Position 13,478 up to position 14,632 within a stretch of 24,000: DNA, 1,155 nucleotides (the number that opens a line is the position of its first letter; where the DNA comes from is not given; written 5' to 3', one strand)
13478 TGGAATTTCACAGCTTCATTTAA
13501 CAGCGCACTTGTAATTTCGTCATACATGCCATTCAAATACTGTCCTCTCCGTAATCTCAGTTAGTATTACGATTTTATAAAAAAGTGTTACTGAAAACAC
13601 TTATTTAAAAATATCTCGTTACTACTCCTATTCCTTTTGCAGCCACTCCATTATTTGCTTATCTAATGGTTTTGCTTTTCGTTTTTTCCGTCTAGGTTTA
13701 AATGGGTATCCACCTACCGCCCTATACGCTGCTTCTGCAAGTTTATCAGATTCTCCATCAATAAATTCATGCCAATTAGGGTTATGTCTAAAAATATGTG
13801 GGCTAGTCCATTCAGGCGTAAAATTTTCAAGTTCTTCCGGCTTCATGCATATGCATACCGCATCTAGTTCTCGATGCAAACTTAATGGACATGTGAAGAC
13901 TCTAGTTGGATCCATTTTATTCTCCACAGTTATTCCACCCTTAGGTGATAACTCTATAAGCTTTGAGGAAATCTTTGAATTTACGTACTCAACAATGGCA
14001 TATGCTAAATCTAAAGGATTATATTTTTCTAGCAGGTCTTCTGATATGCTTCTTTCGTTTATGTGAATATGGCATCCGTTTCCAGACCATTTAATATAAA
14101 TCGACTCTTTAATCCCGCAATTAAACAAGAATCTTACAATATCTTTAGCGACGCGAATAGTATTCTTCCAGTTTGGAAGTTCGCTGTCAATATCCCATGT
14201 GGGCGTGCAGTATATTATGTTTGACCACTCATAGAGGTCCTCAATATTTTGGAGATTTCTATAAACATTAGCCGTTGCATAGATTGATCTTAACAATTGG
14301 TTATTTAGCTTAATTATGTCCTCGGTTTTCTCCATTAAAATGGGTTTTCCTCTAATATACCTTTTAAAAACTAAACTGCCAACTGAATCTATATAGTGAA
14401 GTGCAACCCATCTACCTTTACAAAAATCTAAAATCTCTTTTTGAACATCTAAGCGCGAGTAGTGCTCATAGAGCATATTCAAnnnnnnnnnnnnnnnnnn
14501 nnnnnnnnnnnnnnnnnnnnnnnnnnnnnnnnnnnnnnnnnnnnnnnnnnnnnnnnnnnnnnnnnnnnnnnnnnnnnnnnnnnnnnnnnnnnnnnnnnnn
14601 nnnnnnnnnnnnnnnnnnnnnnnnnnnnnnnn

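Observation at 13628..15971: Zn-knuckle-less PriS-like primase translationally coupled to a KaiC/RadB-type ATPase, with an orphan 207-aa protein upstream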

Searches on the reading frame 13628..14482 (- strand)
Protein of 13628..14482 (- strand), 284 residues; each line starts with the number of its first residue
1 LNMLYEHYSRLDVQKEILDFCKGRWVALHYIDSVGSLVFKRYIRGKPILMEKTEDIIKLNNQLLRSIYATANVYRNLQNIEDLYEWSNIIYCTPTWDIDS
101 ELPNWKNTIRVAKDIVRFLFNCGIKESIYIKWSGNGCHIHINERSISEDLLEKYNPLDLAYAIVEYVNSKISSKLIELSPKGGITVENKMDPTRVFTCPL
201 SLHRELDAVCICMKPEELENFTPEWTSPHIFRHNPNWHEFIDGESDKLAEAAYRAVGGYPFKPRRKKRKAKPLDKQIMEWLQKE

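Call 3: search_protein_families(library=pfam, proteins=[window:13628-14482:-], max_evalue=0.1)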
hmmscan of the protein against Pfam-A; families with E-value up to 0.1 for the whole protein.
window:13628-14482:- (284 aa): 0 families

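Call 4: search_protein_families(library=ncbifam, proteins=[window:13628-14482:-], max_evalue=0.1)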
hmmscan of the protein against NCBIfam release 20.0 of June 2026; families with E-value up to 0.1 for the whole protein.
window:13628-14482:- (284 aa): 1 family
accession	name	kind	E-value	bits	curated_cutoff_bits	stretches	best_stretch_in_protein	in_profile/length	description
NF006738.0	PRK09267.1-4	equivalog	0.014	15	172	1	50-101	11-61/171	flavodoxin FldA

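Call 5: search_solved_structures(query=window:13628-14482:-, max_evalue=10, show_alignments=3)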
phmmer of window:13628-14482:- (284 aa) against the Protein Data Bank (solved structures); distinct sequences matched with E-value up to 10: 0.

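Call 6: search_protein_families(library=phrogs, proteins=[window:13628-14482:-], max_evalue=1)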
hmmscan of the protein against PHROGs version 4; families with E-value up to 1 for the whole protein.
window:13628-14482:- (284 aa): 0 families

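Call 7: search_protein_families(library=padloc, proteins=[window:13628-14482:-], max_evalue=1)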
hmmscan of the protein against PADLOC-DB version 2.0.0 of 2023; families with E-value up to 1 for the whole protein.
window:13628-14482:- (284 aa): 0 families

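Call 8: find_homologous_proteins(query=window:13628-14482:-, max_evalue=0.001)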
Query window:13628-14482:- (284 aa): 318 proteins with E <= 0.001 among 695 candidates; the best 120 are listed.
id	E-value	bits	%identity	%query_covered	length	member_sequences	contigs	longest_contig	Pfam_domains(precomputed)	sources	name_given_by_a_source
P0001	3.6e-194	662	100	100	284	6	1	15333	-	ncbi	ncbi:MAG: hypothetical protein QXU95_03285 [Candidatus Bathyarchaeia archaeon]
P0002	4.1e-143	494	73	100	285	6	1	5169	-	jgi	-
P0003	8.5e-143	493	73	99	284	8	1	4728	-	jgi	-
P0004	3.2e-141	488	72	98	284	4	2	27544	-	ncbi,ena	-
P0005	9.4e-141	486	71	100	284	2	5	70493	-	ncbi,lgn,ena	ncbi:MAG: hypothetical protein QXX94_05260 [Candidatus Bathyarchaeia archaeon]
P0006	1.9e-140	485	71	98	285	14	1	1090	-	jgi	-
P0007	5.5e-138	477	72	100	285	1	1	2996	-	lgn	-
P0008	1.2e-137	476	72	100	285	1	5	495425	-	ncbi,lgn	ncbi:MAG: hypothetical protein QXT26_06675 [Thermoproteota archaeon]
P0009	4.9e-137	474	72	100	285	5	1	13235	-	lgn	-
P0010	9.6e-137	473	70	98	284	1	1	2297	-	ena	-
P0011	4.9e-136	471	71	98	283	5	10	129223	-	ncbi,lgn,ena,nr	ncbi:hypothetical protein KEJ14_00180 [Candidatus Bathyarchaeota archaeon]|nr:hypothetical protein [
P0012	1.7e-134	466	72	96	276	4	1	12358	-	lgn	-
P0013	9.1e-133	460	67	100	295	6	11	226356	-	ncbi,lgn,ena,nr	ncbi:MAG: hypothetical protein QXJ19_03945 [Candidatus Bathyarchaeia archaeon]|nr:hypothetical prote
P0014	1.0e-130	453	67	98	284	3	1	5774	-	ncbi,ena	-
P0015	1.0e-130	453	68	100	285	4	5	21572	-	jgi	-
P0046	3.4e-117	409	60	100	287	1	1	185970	-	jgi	-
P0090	4.2e-103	363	55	100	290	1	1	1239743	-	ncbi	ncbi:MAG: hypothetical protein QXU45_06015 [Candidatus Bathyarchaeia archaeon]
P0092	6.5e-103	362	52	99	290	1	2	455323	-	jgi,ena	jgi:hypothetical protein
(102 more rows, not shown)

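Call 13: find_encoding_contigs(protein=P0090, flank=8000, max_places=2)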
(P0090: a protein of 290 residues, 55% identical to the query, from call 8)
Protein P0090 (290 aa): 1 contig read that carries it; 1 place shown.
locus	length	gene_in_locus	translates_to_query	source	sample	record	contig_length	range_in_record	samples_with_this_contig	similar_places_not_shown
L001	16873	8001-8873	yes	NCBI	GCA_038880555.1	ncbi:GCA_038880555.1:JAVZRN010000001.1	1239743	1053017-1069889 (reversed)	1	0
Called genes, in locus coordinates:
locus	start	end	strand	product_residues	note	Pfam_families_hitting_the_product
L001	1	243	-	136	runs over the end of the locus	PF01092:Ribosomal_S6e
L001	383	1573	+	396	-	PF07690:MFS_1, PF12832:MFS_1_like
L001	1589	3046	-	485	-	PF08714:Fae, PF00215:OMPdecase, PF00834:Ribul_P_3_epim (weak)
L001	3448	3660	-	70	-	-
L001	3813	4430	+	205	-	PF24698:DUF7662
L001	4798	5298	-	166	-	-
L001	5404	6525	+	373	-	PF01950:FBPase_3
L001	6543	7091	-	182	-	-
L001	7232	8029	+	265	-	PF00154:RecA_N (weak), PF05625:PAXNEB (weak), PF06745:ATPase, PF13481:AAA_25 (weak), PF23442:DUF7125, PF14417:MEDS (weak)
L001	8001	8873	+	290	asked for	-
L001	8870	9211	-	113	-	PF22600:MTPAP-like_central, PF01909:NTP_transf_2, PF18765:Polbeta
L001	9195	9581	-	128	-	PF05168:HEPN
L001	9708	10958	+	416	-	PF08323:Glyco_transf_5, PF13439:Glyco_transf_4, PF13579:Glyco_trans_4_4, PF20706:GT4-conflict, PF00534:Glycos_transf_1, PF13692:Glyco_trans_1_4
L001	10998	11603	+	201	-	PF14091:DUF4269 (weak)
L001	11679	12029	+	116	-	PF09868:DUF2095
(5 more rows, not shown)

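Call 14: find_encoding_contigs(protein=P0092, flank=8000, max_places=2)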
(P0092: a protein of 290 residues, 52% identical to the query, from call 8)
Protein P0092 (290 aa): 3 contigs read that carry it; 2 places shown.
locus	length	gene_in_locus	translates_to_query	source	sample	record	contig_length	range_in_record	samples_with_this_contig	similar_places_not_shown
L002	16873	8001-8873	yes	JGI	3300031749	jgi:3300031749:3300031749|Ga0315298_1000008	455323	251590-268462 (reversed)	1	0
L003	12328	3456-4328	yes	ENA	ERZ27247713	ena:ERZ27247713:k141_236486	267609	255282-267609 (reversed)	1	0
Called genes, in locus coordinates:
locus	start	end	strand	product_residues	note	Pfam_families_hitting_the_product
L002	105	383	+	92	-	-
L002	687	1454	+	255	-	-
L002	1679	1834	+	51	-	-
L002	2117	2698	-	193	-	-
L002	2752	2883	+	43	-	-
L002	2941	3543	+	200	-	-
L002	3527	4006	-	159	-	-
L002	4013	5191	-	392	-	PF14072:DndB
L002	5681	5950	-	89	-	-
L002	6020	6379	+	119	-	-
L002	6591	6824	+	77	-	PF24113:DUF7387 (weak)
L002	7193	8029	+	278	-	PF00154:RecA_N (weak), PF05625:PAXNEB (weak), PF06745:ATPase, PF13481:AAA_25 (weak), PF23442:DUF7125 (weak)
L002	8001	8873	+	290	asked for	-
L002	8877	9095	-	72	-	-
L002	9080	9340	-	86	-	PF01904:DUF72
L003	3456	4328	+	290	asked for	-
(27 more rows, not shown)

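Call 15: find_encoding_contigs(protein=P0046, flank=8000, max_places=2)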
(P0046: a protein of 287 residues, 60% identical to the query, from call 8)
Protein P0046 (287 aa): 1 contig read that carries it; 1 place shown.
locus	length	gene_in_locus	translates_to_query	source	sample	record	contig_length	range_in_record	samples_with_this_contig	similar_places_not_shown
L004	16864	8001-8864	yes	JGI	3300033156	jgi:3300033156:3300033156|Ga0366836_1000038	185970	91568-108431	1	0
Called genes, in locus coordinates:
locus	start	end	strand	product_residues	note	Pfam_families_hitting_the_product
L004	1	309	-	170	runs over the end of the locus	-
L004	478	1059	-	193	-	-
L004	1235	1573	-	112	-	PF03297:Ribosomal_S25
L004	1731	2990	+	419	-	PF01041:DegT_DnrJ_EryC1, PF00155:Aminotran_1_2, PF01212:Beta_elim_lyase (weak)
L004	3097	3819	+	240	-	PF04909:Amidohydro_2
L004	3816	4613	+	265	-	PF04909:Amidohydro_2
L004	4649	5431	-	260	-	PF02633:Creatininase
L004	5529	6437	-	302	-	PF00056:Ldh_1_N, PF02866:Ldh_1_C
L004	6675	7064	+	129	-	PF04126:Cyclophil_like, PF12903:DUF3830 (weak), PF18050:Cyclophil_like2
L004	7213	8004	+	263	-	PF05625:PAXNEB (weak), PF06745:ATPase, PF13481:AAA_25, PF23442:DUF7125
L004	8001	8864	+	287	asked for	-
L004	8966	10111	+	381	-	PF00753:Lactamase_B (faint), PF13483:Lactamase_B_3 (faint)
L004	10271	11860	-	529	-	PF04055:Radical_SAM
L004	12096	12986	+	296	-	PF01261:AP_endonuc_2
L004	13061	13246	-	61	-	-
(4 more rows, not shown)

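Call 20: predict_structure(alignment_id=A1)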
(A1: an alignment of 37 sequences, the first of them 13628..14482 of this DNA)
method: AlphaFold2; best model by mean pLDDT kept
length: 284 residues; sequences in the alignment: 37
mean_pLDDT: 89.8   pTM: 0.85
mean pLDDT of the five models: 89.8, 89.5, 89.1, 88.1, 86.5
residues with pLDDT >= 90: 197; 70-90: 66; 50-70: 15; < 50: 6
segments of 3 or more residues with pLDDT < 50: 264-269
pLDDT, mean of each block of 10 residues (from residue 1): 86 96 96 91 91 90 91 93 90 94 91 96 98 93 98 96 95 76 78 92 93 97 93 96 98 93 50 70 69
secondary structure, 60 per line:
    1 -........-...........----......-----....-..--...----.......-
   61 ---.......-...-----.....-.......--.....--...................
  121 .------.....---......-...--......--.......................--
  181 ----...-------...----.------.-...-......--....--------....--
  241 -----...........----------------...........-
elements in order: H2-9 H11-21 E26-31 E37-40 E46-48 H53-59 E64-70 E72-74 H80-84 E89-92 E95-99 H102-121 E128-132 E136-141 H148-153 H156-178 E185-187 E195-197 E211-213 H215-220 H223-226 H235-238 H246-256 H273-283

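Call 22: fold_search(model_id=the predicted structure, library=pdb)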
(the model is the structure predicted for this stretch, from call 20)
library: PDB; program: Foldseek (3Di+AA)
matches with E <= 10: 320; with E <= 0.001: 59
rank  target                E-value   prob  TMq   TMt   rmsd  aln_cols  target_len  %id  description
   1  6sa0_A                1.1e-08  1.00  0.63  0.54   6.3       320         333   15  Ternary complex of Prim-PolC from Mycobacterium smegmatis with 2nt gapped DNA and UpNHpp (released 2020-11-18)
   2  5op0_B                6.5e-08  1.00  0.63  0.55   5.8       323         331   16  Structure of Prim-PolC from Mycobacterium smegmatis (released 2017-11-15)
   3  6sa1_A                9.3e-08  1.00  0.63  0.55   6.0       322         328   15  Post catalytic complex of Prim-PolC from Mycobacterium smegmatis with gapped DNA and 3'-dUTP (released 2020-11-18)
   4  6sa1_D                1.8e-07  1.00  0.63  0.55   6.1       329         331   14  Post catalytic complex of Prim-PolC from Mycobacterium smegmatis with gapped DNA and 3'-dUTP (released 2020-11-18)
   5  5op0_A                2.8e-07  1.00  0.62  0.54   6.0       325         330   16  Structure of Prim-PolC from Mycobacterium smegmatis (released 2017-11-15)
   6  5dmu                  7.4e-07  1.00  0.57  0.54  10.1       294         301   11  Structure of the NHEJ polymerase from Methanocella paludicola (released 2015-10-07)
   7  8g9f_D                7.8e-07  1.00  0.47  0.37  15.3       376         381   11  Complete auto-inhibitory complex of Xenopus laevis DNA polymerase alpha-primase (released 2023-04-12)
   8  2irx                  1.1e-06  1.00  0.56  0.56  10.5       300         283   11  Crystal Structure of the Polymerase Domain from Mycobacterium tuberculosis Ligase D with GTP and Manganese. (released 2007-01-02)
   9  2r9l_B                1.4e-06  1.00  0.56  0.57  10.1       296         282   12  Polymerase Domain from Mycobacterium tuberculosis Ligase D in complex with DNA (released 2008-01-08)
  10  2r9l_A                1.4e-06  1.00  0.55  0.54  10.4       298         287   12  Polymerase Domain from Mycobacterium tuberculosis Ligase D in complex with DNA (released 2008-01-08)
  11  1g71_A                1.8e-06  1.00  0.48  0.41  14.4       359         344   14  CRYSTAL STRUCTURE OF PYROCOCCUS FURIOSUS DNA PRIMASE (released 2001-01-10)
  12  4mky_A                2.1e-06  1.00  0.57  0.57  10.6       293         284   12  Polymerase Domain from Mycobacterium tuberculosis Ligase D in complex with an annealed double-strand DNA break. (released 2013-12-11)
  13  4bpu_C                2.5e-06  1.00  0.50  0.40  10.6       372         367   10  Crystal structure of human primase in heterodimeric form, comprising PriS and truncated PriL lacking the C-terminal Fe (released 2013-09-25)
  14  4rr2_C                2.8e-06  1.00  0.47  0.36  17.6       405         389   10  Crystal structure of human primase (released 2015-01-21)
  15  2iry_A                3.8e-06  1.00  0.57  0.56  10.0       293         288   12  Crystal Structure of the Polymerase Domain from Mycobacterium tuberculosis Ligase D with dGTP and Manganese. (released 2007-01-02)
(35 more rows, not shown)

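Call 25: search_protein_representatives(alignment_id=A1)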
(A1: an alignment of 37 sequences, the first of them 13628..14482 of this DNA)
Query: 37 sequences, 290 profile positions. Proteins with E-value up to 0.001 (for the whole library): 172; up to 1e-10: 105; up to 1e-30: 61. The best 150 are listed.
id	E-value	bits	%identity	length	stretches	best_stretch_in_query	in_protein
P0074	2.6e-142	489.4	-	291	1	4-290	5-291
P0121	9.2e-105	366.2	-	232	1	60-287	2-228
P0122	1.8e-100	352.1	-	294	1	6-289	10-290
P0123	1.8e-95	335.7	-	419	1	9-285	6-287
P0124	7.3e-92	323.9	-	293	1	3-289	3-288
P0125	3.4e-91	321.7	-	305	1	7-289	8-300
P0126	3.0e-90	318.6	-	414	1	7-288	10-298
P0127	1.6e-89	316.2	-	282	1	7-289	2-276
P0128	4.2e-89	314.8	-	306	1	5-288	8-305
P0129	1.1e-88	313.5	-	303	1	5-287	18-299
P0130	6.2e-88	311.0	-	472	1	5-266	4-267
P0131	4.5e-87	308.1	-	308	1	8-287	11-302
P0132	7.0e-87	307.5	-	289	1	5-289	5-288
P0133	2.6e-85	302.4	-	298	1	9-288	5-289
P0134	2.2e-84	299.3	-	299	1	7-289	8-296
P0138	1.3e-81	290.2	-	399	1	9-270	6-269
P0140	4.3e-77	275.4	-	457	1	7-266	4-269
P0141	5.9e-77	274.9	-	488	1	8-268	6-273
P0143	7.4e-76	271.3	-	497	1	8-273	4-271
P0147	2.6e-74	266.2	-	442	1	5-267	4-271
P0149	3.6e-73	262.5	-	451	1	7-273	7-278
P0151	5.5e-70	252.1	-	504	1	8-265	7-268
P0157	1.6e-57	211.2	-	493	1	8-271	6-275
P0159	1.7e-56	207.7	-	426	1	8-277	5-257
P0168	1.2e-40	155.7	-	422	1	9-254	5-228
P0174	7.2e-37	143.4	-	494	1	9-270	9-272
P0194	6.7e-24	100.8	-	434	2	97-263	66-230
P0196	8.3e-22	93.9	-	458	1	95-264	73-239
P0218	1.7e-14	69.9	-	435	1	119-259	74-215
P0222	1.1e-11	60.7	-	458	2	97-266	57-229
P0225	1.3e-10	57.2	-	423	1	103-261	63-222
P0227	1.7e-10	56.8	-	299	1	71-283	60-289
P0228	1.1e-09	54.1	-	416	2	7-186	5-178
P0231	2.8e-09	52.8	-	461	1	5-272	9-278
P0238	6.5e-07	45.0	-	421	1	8-263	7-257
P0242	1.6e-06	43.7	-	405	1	7-272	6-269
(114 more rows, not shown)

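Call 28: search_protein_families(library=pfam, alignment_id=A2, max_evalue=0.01)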
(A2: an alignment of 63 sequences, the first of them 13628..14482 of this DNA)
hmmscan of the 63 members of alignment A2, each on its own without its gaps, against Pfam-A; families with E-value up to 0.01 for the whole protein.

A. member 1, window:13628-14482:- (284 aa): 0 families

B. families by the number of members that match (of 63 scanned): 17 families
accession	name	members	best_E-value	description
PF01896.25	DNA_primase_S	29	1.6e-11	DNA primase small subunit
PF21686.3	LigD_Prim-Pol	27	3.7e-09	LigD, primase-polymerase domain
PF04104.19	DNA_primase_lrg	17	1.2e-08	Eukaryotic and archaeal DNA primase, large subunit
PF13894.12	zf-C2H2_4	2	0.00015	C2H2-type zinc finger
PF00096.32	zf-C2H2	2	0.00038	Zinc finger, C2H2 type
PF14890.11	Intein_splicing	1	1e-21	Intein splicing domain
PF22691.2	Thiolase_C_1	1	1.1e-18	Thiolase C-terminal domain-like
PF08706.16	D5_N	1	3.3e-16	D5 N terminal like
PF05050.19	Methyltransf_21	1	2.5e-13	Methyltransferase FkbM domain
PF14528.11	LAGLIDADG_3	1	8.8e-09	LAGLIDADG-like domain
PF13912.12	zf-C2H2_6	1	3.6e-07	C2H2-type zinc finger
PF25213.1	HVO_A0261_N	1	0.00016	HVO_A0261 N-terminal domain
PF00493.29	MCM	1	0.00049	MCM P-loop domain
PF08708.16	PriCT_1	1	0.0039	Primase C terminal 1 (PriCT-1)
PF04439.18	Adenyl_transf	1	0.0048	Streptomycin adenylyltransferase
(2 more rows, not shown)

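Call 29: search_protein_families(library=pfam, proteins=[P0123, P0126, P0130, P0138, P0140, P0141, P0143, P0147, P0149, P0151], max_evalue=0.01)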
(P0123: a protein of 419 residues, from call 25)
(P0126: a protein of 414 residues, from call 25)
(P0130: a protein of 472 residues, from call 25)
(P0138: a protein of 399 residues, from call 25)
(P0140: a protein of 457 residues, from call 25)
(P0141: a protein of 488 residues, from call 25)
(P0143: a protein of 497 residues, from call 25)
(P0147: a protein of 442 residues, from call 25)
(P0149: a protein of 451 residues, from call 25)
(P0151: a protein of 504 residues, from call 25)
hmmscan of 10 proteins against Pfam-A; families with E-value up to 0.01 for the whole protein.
P0123 (419 aa): 0 families

P0126 (414 aa): 0 families

P0130 (472 aa): 0 families

P0138 (399 aa): 1 family
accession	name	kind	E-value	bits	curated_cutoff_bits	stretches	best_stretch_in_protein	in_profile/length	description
PF01896.25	DNA_primase_S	-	0.00092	20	26.8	0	114-218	24-161/163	DNA primase small subunit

P0140 (457 aa): 0 families

P0141 (488 aa): 0 families

P0143 (497 aa): 0 families

P0147 (442 aa): 0 families

P0149 (451 aa): 1 family
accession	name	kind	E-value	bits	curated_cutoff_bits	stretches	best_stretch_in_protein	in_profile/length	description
PF01896.25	DNA_primase_S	-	0.0093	16.8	26.8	0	102-153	1-64/163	DNA primase small subunit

P0151 (504 aa): 1 family
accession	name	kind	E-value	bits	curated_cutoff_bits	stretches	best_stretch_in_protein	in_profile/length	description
PF01896.25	DNA_primase_S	-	0.0084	16.9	26.8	0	102-222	2-161/163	DNA primase small subunit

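Call 31: list_cluster_members(proteins=[P0159, P0143, P0149, P0151, P0157, P0168, P0174, P0130, P0141, P0123])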
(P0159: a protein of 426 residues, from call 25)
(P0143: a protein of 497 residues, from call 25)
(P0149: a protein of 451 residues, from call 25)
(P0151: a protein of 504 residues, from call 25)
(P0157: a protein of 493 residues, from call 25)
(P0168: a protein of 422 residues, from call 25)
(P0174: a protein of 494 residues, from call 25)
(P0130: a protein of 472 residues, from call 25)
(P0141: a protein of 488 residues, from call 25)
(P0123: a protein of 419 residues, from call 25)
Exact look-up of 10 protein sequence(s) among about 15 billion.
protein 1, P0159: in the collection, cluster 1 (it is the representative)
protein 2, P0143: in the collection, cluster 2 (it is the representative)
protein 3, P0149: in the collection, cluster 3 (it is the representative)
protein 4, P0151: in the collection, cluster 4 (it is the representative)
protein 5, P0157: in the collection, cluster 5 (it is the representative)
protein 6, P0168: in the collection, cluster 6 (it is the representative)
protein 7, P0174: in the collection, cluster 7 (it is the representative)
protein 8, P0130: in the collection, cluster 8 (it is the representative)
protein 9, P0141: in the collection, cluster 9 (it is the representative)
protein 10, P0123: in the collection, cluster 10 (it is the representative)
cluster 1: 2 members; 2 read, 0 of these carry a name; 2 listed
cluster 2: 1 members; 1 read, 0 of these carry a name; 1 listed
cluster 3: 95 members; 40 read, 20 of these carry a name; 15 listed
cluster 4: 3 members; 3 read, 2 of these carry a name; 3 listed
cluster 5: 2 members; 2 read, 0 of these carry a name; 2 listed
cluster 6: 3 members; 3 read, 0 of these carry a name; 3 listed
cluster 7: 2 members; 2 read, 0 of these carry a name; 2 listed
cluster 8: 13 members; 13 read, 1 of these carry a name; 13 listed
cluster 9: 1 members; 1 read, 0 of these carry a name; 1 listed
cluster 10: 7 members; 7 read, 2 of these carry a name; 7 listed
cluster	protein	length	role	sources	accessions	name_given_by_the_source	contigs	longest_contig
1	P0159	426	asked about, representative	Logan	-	-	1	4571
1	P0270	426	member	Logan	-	-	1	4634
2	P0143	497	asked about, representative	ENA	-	-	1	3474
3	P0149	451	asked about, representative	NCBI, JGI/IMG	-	hypothetical protein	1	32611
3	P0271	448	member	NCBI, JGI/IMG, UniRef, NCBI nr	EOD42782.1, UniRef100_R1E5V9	Eukaryotic-type DNA primase [Candidatus Nanobsidianus stetteri] | Eukaryotic-type DNA primase n=1 Tax=Nanobsidianus stetteri TaxID=1294122 ...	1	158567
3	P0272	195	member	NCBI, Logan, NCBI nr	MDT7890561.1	MAG: hypothetical protein RQ869_00630 [Candidatus Nanopusillus sp.] | hypothetical protein [Candidatus Nanopusillus sp.]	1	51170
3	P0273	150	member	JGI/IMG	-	hypothetical protein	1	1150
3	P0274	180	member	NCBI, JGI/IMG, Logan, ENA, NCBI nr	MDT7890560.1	MAG: hypothetical protein RQ869_00625 [Candidatus Nanopusillus sp.] | hypothetical protein [Candidatus Nanopusillus sp.]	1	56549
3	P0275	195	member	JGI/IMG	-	hypothetical protein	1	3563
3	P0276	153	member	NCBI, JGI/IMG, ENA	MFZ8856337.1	MAG: hypothetical protein ACO2OX_04085 [Candidatus Nanopusillus sp.]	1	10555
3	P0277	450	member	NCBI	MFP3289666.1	MAG: hypothetical protein RXN31_00395 [Candidatus Nanopusillus acidilobi]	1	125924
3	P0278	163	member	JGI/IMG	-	hypothetical protein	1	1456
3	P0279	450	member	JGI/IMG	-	hypothetical protein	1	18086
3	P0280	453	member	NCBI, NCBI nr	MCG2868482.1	MAG: hypothetical protein L7H07_00170 [Candidatus Nanopusillus sp.] | hypothetical protein [Candidatus Nanopusillus sp.]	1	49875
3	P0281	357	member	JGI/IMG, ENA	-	hypothetical protein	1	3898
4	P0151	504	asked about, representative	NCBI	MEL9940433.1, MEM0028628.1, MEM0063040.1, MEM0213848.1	MAG: hypothetical protein QW348_06295 [Ignisphaera sp.]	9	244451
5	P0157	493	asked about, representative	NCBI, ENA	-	-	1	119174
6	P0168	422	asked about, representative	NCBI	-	-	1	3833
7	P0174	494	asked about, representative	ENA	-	-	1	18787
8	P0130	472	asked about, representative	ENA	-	-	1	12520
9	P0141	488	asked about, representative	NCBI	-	-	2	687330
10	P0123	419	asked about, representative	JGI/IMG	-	-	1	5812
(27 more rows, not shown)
